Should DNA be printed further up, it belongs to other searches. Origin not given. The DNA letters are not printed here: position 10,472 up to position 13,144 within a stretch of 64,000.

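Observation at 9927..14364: Periplasmic TAT-exported Gfo/Idh/MocA oxidoreductase translationally coupled to a membrane-anchored heptaheme cytochrome c and a 5-TM His-rich protein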

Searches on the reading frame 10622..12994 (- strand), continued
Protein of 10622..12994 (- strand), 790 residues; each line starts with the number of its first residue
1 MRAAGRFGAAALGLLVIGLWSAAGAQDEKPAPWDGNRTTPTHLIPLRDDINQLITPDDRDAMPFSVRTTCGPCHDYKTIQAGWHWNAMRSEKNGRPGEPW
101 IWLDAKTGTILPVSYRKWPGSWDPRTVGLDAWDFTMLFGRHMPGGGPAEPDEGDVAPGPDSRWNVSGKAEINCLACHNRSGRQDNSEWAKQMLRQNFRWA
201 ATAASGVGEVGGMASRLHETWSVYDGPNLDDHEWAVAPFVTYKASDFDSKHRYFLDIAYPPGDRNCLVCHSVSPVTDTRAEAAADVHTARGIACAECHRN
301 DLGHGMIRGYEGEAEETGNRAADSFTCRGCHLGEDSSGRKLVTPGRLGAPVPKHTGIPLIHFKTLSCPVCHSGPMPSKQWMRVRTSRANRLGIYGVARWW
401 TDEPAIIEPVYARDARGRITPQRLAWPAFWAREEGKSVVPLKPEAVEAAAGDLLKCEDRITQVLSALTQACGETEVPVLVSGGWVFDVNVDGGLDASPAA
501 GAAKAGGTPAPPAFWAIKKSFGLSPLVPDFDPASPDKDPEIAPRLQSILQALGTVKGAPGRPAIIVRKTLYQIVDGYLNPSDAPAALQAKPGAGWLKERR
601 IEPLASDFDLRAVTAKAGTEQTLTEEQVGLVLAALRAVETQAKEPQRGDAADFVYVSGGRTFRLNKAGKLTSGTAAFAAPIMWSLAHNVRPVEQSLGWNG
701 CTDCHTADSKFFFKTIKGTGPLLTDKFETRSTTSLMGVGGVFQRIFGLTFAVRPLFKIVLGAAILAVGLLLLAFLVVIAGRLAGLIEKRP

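Call 51: find_related_loci(query=A3, collection=metagenome_contigs, flank=6000)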
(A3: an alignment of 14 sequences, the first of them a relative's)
Query A3 (624 aa) in metagenome_contigs; peptide patterns used: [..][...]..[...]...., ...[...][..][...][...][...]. (x = any residue, [..] = any of these).
600 stretches matched a pattern (row limit reached: there are more); 491 encode a relative of the query (tblastn E <= 1e-3); the best 80 are kept; 80 distinct loci.
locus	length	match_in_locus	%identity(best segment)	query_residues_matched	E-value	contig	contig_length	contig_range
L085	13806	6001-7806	42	18-610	1e-157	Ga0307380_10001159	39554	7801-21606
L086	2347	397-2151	45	30-607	9e-167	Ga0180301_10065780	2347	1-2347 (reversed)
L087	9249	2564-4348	42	22-610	9e-147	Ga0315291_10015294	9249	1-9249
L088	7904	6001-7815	40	32-622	4e-146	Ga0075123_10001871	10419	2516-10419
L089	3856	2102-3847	42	11-599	4e-149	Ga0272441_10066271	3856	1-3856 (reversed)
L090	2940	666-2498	38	1-610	2e-151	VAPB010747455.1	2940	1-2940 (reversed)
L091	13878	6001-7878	43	10-608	1e-143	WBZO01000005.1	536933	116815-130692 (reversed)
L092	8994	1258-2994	42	32-622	2e-143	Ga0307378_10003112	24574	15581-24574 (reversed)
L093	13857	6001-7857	43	3-610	3e-143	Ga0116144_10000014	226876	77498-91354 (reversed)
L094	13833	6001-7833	41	1-615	3e-142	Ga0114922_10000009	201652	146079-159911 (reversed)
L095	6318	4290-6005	40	32-602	7e-142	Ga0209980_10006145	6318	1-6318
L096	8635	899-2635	42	32-622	1e-140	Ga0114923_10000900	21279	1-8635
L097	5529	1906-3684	42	32-619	1e-141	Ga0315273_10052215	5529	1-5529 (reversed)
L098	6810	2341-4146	42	30-612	3e-140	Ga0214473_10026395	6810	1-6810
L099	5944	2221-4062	44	8-607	2e-140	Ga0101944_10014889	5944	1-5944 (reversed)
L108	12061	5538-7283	42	19-587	6e-135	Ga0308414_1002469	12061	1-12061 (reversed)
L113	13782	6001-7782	40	11-615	2e-133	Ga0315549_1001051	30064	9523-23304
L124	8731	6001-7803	39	32-615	1e-131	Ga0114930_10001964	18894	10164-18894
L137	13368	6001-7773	38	29-615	2e-130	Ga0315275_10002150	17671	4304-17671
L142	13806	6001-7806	40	32-615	3e-129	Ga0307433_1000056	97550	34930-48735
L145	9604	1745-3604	37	4-611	4e-129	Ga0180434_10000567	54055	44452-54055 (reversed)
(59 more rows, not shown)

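Call 54: search_protein_families(library=pfam, proteins=[L142:2743-4191:+, L113:11520-12362:+, L142:9985-11394:+, L145:6463-8049:+, L137:12004-12780:-, L092:3711-4883:+, L087:5789-7768:+, L113:12841-13215:+, L124:4354-5700:+, L108:3151-4053:+], max_evalue=0.001)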
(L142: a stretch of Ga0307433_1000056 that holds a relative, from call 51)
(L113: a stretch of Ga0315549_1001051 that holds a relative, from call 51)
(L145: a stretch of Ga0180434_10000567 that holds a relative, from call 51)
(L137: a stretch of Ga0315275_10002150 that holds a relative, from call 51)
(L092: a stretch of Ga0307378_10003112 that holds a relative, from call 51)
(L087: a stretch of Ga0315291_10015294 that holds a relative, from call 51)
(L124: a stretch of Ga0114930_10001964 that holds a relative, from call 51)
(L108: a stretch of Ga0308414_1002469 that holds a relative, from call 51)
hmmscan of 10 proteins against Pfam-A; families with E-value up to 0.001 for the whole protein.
L142:2743-4191:+ (482 aa): 1 family
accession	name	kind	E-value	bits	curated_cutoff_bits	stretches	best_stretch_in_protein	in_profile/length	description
PF06439.18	3keto-disac_hyd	-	1.8e-72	243.8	26.8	2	52-264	1-187/187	3-keto-disaccharide hydrolase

L113:11520-12362:+ (280 aa): 2 families
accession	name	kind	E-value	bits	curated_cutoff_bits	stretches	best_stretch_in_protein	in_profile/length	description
PF22633.2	F5_F8_type_C_2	-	9.2e-07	29.8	27.8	1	149-256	2-91/91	NedA-like, galactose-binding domain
PF00754.31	F5_F8_type_C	-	2.3e-05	24.9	28.2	1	149-271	17-126/127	F5/8 type C domain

L142:9985-11394:+ (469 aa): 1 family
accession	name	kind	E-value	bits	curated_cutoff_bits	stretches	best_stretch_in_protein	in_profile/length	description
PF02133.21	Transp_cyt_pur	-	1.9e-06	27.4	23.5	1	68-425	47-424/440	Permease for cytosine/purines, uracil, thiamine, allantoin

L145:6463-8049:+ (528 aa): 1 family
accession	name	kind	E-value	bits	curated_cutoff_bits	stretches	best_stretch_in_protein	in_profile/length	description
PF13231.12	PMT_2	-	2.3e-11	44.6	26.1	1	76-201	13-137/160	Dolichyl-phosphate-mannose-protein mannosyltransferase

L137:12004-12780:- (258 aa): 1 family
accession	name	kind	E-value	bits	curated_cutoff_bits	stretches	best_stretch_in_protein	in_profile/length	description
PF00535.33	Glycos_transf_2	-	5.1e-15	56.2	23.3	1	16-150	1-131/168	Glycosyl transferase family 2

L092:3711-4883:+ (390 aa): 1 family
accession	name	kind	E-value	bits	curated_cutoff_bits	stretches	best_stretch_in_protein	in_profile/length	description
PF07690.21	MFS_1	-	6.4e-21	75.1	33.4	1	13-354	2-347/347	Major Facilitator Superfamily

L087:5789-7768:+ (659 aa): 0 families

L113:12841-13215:+ (124 aa): 0 families

L124:4354-5700:+ (448 aa): 3 families
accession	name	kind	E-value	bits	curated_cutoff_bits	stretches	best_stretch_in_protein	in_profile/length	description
PF01408.29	GFO_IDH_MocA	-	3.9e-17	63.5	24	1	44-169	1-120/120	Oxidoreductase family, NAD-binding Rossmann fold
PF02894.22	GFO_IDH_MocA_C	-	3.5e-14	53.6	22.9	1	227-437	23-214/218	Oxidoreductase family, C-terminal alpha/beta domain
PF22725.1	GFO_IDH_MocA_C3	-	1.2e-13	51.6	27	1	191-328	13-123/124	GFO/IDH/MocA C-terminal domain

L108:3151-4053:+ (300 aa): 0 families

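Call 67: find_homologous_proteins(query=L142:5851-7818:+, max_evalue=1e-20)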
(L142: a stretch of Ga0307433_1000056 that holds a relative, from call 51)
Query L142:5851-7818:+ (655 aa): 1984 proteins with E <= 1e-20 among 8000 candidates; the best 120 are listed.
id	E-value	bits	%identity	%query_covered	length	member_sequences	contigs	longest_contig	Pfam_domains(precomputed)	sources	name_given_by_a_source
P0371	0.0e+0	1501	100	96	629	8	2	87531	PF14537.12,PF14522.12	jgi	-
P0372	0.0e+0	1352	85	100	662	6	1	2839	PF14537.12,PF14522.12,PF22113.2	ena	-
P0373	0.0e+0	1351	89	96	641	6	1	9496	PF14537.12,PF14522.12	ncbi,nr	ncbi:MAG: hypothetical protein JXA81_11610 [Sedimentisphaerales bacterium]|nr:hypothetical protein [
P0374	0.0e+0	1350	87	100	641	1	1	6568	PF14537.12,PF14522.12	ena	-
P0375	0.0e+0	1347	89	96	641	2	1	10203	PF14537.12,PF14522.12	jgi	-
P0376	0.0e+0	1344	88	96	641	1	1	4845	PF14537.12,PF14522.12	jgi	-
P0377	0.0e+0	1337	85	100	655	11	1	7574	PF14537.12,PF14522.12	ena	-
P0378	0.0e+0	1318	86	96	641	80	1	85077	PF14537.12,PF14522.12,PF22113.2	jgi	-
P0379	0.0e+0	1303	83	100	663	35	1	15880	PF14537.12,PF14522.12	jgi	-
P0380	0.0e+0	1277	84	96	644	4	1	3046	PF14537.12,PF14522.12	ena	-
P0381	0.0e+0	1276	83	96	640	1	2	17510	PF14537.12,PF14522.12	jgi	-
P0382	0.0e+0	1264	85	96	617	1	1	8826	PF14537.12,PF14522.12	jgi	-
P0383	0.0e+0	1260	82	96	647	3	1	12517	PF14537.12,PF14522.12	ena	-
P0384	0.0e+0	1258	83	96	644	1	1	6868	PF14537.12,PF03264.20,PF14522.12,PF22113.2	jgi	-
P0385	0.0e+0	1248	81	96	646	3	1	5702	PF14537.12,PF14522.12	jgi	jgi:hypothetical protein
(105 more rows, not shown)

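Call 75: search_protein_families(library=ncbifam, proteins=[L145:6463-8049:+, L142:8736-9842:+, L142:2743-4191:+, L142:4426-5781:+, L142:9985-11394:+, L087:5789-7768:+], max_evalue=0.001)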
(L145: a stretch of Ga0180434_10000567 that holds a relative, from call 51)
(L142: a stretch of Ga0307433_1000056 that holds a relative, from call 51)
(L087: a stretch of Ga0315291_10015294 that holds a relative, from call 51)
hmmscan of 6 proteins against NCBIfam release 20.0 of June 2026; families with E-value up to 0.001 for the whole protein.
L145:6463-8049:+ (528 aa): 1 family
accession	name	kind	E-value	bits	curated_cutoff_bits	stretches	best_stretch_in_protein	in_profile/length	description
TIGR03663.1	TIGR03663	subfamily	3.6e-58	197.6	126.25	1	11-452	4-432/435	flippase activity-associated protein Agl23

L142:8736-9842:+ (368 aa): 8 families
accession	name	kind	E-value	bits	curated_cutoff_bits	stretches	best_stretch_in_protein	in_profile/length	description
TIGR04380.1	myo_inos_iolG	equivalog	1.9e-18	66.5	355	1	3-150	1-150/330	inositol 2-dehydrogenase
NF040723.1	UDP-GlcNAcDh_Arch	equivalog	4.1e-17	62.7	450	1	4-146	1-142/302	UDP-N-acetylglucosamine 3-dehydrogenase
NF052479.1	LevoglcsnDh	equivalog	1.9e-14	53.2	650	1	30-156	39-165/386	levoglucosan dehydrogenase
NF052679.1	InsChiInosDhIolG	equivalog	2.8e-12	46.3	540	1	4-154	3-157/343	bifunctional inositol 2-dehydrogenase/D-chiro-inositol 1-dehydrogenase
NF041392.1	XylDh_Gfo6_Halo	equivalog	2.5e-09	36.4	350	1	3-156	16-174/350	D-xylose 1-dehydrogenase Gfo6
NF008607.0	PRK11579.1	subfamily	1.5e-08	34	330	1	3-149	4-149/346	oxidoreductase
NF058563.1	BT_2159_fam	equivalog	1.5e-05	24.2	650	1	4-160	1-158/350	disaccharide 3-dehydrogenase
NF058561.1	BT_2158_fam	equivalog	0.00013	20.7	750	1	5-146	35-178/487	glycoside 3-dehydrogenase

L142:2743-4191:+ (482 aa): 0 families

L142:4426-5781:+ (451 aa): 9 families
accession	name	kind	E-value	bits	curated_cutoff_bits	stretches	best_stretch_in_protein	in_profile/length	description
NF040723.1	UDP-GlcNAcDh_Arch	equivalog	3.3e-25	89.2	450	1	43-198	1-146/302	UDP-N-acetylglucosamine 3-dehydrogenase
TIGR04380.1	myo_inos_iolG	equivalog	3.1e-24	85.5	355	1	43-197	2-149/330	inositol 2-dehydrogenase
NF058561.1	BT_2158_fam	equivalog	5e-24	84.7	750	1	11-259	1-251/487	glycoside 3-dehydrogenase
NF052679.1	InsChiInosDhIolG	equivalog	3.6e-18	65.7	540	1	42-181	2-138/343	bifunctional inositol 2-dehydrogenase/D-chiro-inositol 1-dehydrogenase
NF041392.1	XylDh_Gfo6_Halo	equivalog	5.7e-13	48.4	350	1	38-199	12-169/350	D-xylose 1-dehydrogenase Gfo6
NF052479.1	LevoglcsnDh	equivalog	3.7e-12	45.6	650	1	42-199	3-160/386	levoglucosan dehydrogenase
NF008607.0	PRK11579.1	subfamily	7.2e-10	38.4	330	1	98-205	52-157/346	oxidoreductase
NF007574.0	PRK10206.1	equivalog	6e-07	28.8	352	1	88-208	45-161/345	oxidoreductase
NF058563.1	BT_2159_fam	equivalog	0.00011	21.4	650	0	43-185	1-136/350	disaccharide 3-dehydrogenase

L142:9985-11394:+ (469 aa): 1 family
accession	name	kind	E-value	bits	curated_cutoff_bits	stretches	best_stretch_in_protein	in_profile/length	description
NF008476.1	PRK11375.1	equivalog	8.1e-06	24.8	620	1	64-390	57-396/467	allantoin permease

L087:5789-7768:+ (659 aa): 0 families

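Call 94: search_protein_families(library=pfam, proteins=[L142:1282-2730:+, L113:2252-4390:+, L113:855-2186:+, L113:4546-5895:+, L113:7829-8485:+, L113:5938-7794:+], max_evalue=0.001)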
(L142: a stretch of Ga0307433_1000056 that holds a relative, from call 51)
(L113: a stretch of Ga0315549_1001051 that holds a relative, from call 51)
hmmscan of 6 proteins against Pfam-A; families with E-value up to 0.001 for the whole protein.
L142:1282-2730:+ (482 aa): 2 families
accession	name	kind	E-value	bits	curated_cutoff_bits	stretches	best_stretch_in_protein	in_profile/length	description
PF06439.18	3keto-disac_hyd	-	6e-39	134.5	26.8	1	309-479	27-187/187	3-keto-disaccharide hydrolase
PF01261.30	AP_endonuc_2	-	7.9e-18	65.5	31.1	1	70-271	20-240/249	Xylose isomerase-like TIM barrel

L113:2252-4390:+ (712 aa): 2 families
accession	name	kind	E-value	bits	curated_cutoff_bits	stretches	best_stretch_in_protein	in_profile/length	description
PF06439.18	3keto-disac_hyd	-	6.7e-73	245.2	26.8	2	283-495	1-187/187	3-keto-disaccharide hydrolase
PF01261.30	AP_endonuc_2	-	3.6e-20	73.1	31.1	1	52-258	1-233/249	Xylose isomerase-like TIM barrel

L113:855-2186:+ (443 aa): 4 families
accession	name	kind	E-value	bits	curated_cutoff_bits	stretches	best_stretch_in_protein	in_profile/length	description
PF19051.5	GFO_IDH_MocA_C2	-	4.9e-23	82.4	23.3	1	173-274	4-112/254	Oxidoreductase family, C-terminal alpha/beta domain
PF01408.29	GFO_IDH_MocA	-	4.3e-17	63.3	24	1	48-165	1-119/120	Oxidoreductase family, NAD-binding Rossmann fold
PF22725.1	GFO_IDH_MocA_C3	-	2.2e-07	31.4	27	1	233-282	30-77/124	GFO/IDH/MocA C-terminal domain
PF10518.14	TAT_signal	-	0.00048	20.4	22.7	0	13-26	2-15/21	TAT (twin-arginine translocation) pathway signal sequence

L113:4546-5895:+ (449 aa): 4 families
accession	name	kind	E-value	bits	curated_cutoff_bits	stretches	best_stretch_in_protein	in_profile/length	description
PF01408.29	GFO_IDH_MocA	-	1.8e-20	74.3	24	1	45-170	1-120/120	Oxidoreductase family, NAD-binding Rossmann fold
PF02894.22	GFO_IDH_MocA_C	-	6.1e-13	49.5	22.9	1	231-439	24-215/218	Oxidoreductase family, C-terminal alpha/beta domain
PF22725.1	GFO_IDH_MocA_C3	-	1.2e-12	48.4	27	1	232-328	27-122/124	GFO/IDH/MocA C-terminal domain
PF10518.14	TAT_signal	-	3.2e-05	24.1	22.7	1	9-28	1-20/21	TAT (twin-arginine translocation) pathway signal sequence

L113:7829-8485:+ (218 aa): 1 family
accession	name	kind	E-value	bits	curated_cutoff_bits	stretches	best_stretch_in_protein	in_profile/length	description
PF01292.26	Ni_hydr_CYTB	-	6e-10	39.6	30.1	1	67-214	13-165/179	Prokaryotic cytochrome b561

L113:5938-7794:+ (618 aa): 4 families
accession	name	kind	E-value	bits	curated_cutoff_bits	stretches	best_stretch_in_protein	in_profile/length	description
PF14522.11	Cytochrome_C7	-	3.4e-10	40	24.8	1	286-364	4-67/67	Cytochrome c7 and related cytochrome c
PF14537.11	Cytochrom_c3_2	-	3.2e-08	34.4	25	0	289-365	1-66/79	Cytochrome c3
PF22113.1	Mtrc-MtrF_II-IV_dom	-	5.4e-07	29.7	30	1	181-338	30-167/176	Outer membrane cytochrome MtrC/MtrF-like, domains II/IV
PF22678.1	Cytochrom_c_NrfB-like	-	8.4e-07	29.8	27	0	324-364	30-66/89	Cytochrome c-type protein NrfB-like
